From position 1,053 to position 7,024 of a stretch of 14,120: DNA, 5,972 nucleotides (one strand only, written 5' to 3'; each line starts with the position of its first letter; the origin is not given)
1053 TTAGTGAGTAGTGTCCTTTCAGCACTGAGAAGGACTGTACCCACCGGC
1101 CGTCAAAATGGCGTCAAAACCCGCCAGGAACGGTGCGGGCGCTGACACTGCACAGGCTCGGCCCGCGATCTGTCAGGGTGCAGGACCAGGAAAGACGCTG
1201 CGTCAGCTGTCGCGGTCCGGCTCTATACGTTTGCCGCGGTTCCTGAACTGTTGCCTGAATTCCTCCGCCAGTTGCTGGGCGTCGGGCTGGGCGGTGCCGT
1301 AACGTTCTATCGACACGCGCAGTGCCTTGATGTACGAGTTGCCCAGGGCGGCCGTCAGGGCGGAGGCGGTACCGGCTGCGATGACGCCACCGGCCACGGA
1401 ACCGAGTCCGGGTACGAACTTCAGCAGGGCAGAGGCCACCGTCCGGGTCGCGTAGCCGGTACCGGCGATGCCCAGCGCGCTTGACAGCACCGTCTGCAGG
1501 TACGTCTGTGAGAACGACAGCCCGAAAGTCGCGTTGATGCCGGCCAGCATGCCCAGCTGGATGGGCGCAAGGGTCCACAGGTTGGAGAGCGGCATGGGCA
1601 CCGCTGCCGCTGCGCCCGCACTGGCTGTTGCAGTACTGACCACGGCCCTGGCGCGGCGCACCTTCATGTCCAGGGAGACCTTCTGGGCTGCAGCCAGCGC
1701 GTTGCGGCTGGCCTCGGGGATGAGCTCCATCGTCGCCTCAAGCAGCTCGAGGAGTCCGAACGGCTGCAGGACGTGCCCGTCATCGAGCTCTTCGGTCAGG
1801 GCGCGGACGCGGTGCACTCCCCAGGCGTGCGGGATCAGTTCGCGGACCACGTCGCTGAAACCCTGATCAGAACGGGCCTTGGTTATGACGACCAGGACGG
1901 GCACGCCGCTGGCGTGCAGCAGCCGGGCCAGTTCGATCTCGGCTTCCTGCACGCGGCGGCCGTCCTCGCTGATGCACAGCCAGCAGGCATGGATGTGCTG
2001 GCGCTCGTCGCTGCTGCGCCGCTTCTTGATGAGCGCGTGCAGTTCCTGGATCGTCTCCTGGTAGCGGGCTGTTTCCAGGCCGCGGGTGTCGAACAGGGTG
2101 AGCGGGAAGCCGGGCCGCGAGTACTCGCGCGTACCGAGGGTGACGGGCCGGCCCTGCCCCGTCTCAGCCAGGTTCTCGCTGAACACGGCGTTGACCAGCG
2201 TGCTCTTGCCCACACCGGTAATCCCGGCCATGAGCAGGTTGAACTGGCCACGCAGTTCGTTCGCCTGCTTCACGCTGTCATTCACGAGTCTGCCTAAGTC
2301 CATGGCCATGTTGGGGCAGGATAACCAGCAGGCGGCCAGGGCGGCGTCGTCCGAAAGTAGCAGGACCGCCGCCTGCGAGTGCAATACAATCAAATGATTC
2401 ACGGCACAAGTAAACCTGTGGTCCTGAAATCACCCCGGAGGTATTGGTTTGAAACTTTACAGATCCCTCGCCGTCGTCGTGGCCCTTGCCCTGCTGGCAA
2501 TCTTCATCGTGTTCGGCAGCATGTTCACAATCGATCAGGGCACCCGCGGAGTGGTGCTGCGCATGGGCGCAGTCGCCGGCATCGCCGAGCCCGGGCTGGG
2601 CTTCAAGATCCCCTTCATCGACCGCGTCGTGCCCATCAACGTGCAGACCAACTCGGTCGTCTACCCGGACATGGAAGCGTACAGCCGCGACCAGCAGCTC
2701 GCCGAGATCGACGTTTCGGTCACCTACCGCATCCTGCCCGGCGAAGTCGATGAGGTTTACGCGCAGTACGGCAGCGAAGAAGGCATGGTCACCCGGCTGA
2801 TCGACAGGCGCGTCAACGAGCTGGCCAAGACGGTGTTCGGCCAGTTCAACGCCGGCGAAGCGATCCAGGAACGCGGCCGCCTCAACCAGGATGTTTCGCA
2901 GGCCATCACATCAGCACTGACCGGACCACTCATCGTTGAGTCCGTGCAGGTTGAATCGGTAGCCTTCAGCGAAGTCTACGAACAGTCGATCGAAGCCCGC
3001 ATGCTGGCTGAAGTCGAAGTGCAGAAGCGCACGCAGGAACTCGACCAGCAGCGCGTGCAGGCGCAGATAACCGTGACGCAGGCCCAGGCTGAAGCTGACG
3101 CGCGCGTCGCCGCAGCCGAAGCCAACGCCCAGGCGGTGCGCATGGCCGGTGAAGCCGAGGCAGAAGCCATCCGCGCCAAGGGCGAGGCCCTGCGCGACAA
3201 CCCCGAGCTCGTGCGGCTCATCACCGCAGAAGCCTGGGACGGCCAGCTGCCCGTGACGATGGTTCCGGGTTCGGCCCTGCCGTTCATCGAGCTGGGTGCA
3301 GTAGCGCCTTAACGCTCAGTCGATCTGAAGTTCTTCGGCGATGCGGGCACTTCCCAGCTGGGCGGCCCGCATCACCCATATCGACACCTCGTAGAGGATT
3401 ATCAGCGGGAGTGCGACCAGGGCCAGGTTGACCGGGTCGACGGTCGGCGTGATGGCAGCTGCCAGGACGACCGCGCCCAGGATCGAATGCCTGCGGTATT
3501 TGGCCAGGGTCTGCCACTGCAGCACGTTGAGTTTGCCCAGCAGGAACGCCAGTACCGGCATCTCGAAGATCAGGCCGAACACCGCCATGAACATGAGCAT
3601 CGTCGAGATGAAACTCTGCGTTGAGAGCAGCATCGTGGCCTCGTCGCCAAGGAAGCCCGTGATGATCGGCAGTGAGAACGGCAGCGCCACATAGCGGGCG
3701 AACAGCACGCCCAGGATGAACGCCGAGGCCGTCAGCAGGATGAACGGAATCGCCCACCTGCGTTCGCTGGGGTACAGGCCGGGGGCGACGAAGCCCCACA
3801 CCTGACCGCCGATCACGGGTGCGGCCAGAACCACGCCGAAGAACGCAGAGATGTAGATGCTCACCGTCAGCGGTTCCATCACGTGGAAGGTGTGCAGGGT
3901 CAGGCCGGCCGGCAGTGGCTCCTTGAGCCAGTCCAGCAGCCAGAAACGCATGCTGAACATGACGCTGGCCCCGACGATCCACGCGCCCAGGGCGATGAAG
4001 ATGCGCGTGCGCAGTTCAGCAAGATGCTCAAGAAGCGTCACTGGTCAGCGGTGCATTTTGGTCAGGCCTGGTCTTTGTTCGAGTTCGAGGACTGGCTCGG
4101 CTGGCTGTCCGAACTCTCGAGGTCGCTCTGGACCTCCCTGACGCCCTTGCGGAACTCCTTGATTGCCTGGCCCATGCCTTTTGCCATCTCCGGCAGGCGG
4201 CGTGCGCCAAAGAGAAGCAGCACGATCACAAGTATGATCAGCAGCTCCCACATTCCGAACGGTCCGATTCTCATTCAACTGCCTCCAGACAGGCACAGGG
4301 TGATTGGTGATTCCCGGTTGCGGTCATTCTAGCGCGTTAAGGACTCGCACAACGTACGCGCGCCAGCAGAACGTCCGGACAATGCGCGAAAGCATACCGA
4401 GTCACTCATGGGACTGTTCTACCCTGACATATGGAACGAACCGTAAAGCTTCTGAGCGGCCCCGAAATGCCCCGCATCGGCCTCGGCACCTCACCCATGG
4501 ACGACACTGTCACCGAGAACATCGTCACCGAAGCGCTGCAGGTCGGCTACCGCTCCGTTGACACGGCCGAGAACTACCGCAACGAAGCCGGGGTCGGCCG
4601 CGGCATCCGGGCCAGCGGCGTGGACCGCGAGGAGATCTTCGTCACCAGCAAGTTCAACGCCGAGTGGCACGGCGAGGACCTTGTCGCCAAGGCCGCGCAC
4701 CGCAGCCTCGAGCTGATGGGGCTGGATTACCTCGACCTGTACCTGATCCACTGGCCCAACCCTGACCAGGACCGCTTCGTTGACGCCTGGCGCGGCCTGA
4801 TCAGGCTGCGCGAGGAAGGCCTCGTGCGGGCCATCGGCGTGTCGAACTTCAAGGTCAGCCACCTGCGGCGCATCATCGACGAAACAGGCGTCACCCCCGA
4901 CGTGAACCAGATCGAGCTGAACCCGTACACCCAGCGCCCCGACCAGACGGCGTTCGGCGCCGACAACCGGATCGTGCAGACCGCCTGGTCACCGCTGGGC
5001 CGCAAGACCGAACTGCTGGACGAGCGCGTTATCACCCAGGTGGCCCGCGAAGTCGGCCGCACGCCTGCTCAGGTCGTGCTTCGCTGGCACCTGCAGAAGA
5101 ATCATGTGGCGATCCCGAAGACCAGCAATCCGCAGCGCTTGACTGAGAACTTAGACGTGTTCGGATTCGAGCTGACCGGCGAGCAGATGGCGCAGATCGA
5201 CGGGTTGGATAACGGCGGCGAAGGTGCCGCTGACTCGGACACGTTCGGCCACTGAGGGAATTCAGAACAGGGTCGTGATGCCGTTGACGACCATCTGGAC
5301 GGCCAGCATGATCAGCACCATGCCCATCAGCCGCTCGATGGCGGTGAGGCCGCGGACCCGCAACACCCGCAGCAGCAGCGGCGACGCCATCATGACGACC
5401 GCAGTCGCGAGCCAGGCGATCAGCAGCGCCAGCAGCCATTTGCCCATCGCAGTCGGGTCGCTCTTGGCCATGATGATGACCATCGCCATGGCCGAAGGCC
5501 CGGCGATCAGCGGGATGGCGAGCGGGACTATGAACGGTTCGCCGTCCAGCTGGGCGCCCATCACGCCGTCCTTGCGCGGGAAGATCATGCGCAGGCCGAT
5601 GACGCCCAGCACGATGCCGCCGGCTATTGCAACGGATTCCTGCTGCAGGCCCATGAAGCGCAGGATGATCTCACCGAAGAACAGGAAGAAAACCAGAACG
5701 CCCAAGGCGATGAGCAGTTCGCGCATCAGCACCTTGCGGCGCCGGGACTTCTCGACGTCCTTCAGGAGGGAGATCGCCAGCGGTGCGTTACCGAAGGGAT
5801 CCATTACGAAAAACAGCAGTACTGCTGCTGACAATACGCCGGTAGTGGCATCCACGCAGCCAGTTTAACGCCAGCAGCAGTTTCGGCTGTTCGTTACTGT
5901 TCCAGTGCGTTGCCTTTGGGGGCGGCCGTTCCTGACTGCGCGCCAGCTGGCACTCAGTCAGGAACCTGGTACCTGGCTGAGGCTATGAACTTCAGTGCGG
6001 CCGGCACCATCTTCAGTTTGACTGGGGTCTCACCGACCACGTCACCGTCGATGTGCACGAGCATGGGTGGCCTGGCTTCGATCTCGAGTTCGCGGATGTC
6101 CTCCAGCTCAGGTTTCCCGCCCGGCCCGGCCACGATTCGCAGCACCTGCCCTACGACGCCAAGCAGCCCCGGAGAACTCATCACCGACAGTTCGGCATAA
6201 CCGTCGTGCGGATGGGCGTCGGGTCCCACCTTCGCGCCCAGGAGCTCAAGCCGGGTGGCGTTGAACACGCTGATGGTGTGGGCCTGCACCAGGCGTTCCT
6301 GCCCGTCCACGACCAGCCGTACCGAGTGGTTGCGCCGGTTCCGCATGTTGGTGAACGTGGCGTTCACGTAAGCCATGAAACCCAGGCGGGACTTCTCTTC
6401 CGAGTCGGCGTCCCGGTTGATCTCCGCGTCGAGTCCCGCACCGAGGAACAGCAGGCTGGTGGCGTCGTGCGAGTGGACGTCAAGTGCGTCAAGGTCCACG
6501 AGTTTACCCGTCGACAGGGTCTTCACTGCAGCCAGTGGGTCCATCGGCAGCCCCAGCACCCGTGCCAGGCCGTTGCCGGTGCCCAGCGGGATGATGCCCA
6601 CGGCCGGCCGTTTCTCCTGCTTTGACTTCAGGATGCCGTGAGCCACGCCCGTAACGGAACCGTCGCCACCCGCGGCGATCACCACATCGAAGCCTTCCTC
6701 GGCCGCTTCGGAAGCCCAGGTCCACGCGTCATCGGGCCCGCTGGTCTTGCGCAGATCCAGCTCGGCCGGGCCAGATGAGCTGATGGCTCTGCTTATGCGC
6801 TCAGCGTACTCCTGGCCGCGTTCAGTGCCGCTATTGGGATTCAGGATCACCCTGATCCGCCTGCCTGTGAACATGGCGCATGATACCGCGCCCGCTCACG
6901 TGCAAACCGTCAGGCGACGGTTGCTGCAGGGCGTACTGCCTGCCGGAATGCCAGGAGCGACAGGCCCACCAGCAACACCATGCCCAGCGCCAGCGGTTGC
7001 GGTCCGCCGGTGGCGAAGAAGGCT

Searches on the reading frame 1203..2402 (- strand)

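Call 7: search_protein_families(library=pfam, proteins=[window:1203-2402:-], max_evalue=0.01)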
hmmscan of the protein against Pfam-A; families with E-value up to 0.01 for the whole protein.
window:1203-2402:- (399 aa): 5 families
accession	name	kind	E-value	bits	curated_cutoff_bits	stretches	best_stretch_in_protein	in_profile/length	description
PF01926.29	MMR_HSR1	-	5.9e-09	36.5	21.9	1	57-175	3-113/113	50S ribosome-binding GTPase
PF00735.24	Septin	-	2.8e-07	30.5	26.2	1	53-82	4-33/280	Septin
PF05128.17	DUF697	-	6e-06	26.5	27.7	1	236-381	7-155/162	Domain of unknown function (DUF697)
PF03193.22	RsgA_GTPase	-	0.00041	20.7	30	1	48-83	102-136/174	RsgA GTPase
PF13191.12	AAA_16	-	0.0059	17.6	32.6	0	55-173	26-138/167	AAA ATPase domain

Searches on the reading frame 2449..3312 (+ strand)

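Call 50: search_protein_families(library=pfam, proteins=[window:2449-3312:+], max_evalue=0.01)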
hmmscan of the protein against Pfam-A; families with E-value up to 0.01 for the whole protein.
window:2449-3312:+ (287 aa): 1 family
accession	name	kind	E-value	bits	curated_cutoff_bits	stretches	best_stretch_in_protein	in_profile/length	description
PF01145.31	Band_7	-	5.7e-30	105.1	23.6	1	27-201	2-175/176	SPFH domain / Band 7 family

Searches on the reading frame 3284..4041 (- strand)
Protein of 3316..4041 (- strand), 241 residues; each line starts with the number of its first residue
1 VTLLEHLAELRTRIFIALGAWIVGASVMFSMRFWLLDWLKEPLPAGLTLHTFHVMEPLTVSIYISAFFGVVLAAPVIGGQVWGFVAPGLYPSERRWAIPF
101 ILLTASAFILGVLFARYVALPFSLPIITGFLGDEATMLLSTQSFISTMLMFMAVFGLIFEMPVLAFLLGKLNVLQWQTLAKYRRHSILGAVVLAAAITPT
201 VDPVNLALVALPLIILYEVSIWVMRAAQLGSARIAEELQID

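Call 50: search_protein_families(library=pfam, proteins=[window:3316-4041:-, window:3284-3982:-], max_evalue=0.01)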
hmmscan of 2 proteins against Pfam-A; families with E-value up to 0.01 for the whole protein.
window:3316-4041:- (241 aa): 1 family
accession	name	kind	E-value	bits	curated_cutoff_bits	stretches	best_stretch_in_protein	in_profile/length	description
PF00902.23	TatC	-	2.6e-54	184.6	25.1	1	5-212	1-208/208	Sec-independent protein translocase protein (TatC)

window:3284-3982:- (232 aa): 0 families

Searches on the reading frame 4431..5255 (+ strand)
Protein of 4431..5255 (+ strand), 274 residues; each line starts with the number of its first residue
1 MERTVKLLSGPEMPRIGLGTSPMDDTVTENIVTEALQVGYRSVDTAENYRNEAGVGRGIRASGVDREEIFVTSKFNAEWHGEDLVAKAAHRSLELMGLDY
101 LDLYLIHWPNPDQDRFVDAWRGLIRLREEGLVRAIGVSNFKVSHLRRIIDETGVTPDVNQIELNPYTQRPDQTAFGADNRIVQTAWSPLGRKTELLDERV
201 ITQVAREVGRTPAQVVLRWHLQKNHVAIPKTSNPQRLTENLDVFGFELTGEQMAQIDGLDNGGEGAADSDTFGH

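Call 7: search_protein_families(library=pfam, proteins=[window:4431-5255:+], max_evalue=0.01)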
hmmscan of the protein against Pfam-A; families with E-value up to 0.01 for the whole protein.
window:4431-5255:+ (274 aa): 1 family
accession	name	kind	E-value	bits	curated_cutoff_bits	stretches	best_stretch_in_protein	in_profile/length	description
PF00248.27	Aldo_ket_red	-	5e-50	170.6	24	1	17-260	3-290/291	Aldo/keto reductase family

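Call 32: find_encoding_contigs(protein=window:4431-5252:+, flank=10000, max_places=6)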
Protein window:4431-5252:+ (274 aa): no gene with exactly this product is on record in the collection.

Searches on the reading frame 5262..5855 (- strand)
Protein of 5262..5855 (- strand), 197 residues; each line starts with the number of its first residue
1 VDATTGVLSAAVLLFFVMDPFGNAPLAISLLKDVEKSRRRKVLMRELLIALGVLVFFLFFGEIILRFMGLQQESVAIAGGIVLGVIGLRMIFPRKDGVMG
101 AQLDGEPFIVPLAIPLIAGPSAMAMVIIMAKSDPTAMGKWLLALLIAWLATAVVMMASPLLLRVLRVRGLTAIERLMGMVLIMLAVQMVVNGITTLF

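Call 50: search_protein_families(library=pfam, proteins=[window:5262-5855:-], max_evalue=0.01)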
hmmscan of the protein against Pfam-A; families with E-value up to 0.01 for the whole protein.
window:5262-5855:- (197 aa): 1 family
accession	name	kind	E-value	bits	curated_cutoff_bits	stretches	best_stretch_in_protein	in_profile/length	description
PF01914.23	MarC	-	2.1e-51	174.7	23.9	1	8-197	5-203/203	MarC family integral membrane protein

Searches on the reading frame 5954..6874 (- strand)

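Call 7: search_protein_families(library=pfam, proteins=[window:5954-6874:-], max_evalue=0.01)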
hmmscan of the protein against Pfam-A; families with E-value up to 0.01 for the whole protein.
window:5954-6874:- (306 aa): 3 families
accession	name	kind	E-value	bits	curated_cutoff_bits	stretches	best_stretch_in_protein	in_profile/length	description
PF00781.29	DAGK_cat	-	3.3e-31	107.9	23.6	1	7-131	2-123/125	Diacylglycerol kinase catalytic domain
PF19279.4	YegS_C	-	1.6e-16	60.9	27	1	145-297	4-157/158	YegS C-terminal NAD kinase beta sandwich-like domain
PF01513.26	NAD_kinase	-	0.0016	19.2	25.5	1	53-83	64-94/130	ATP-NAD kinase N-terminal domain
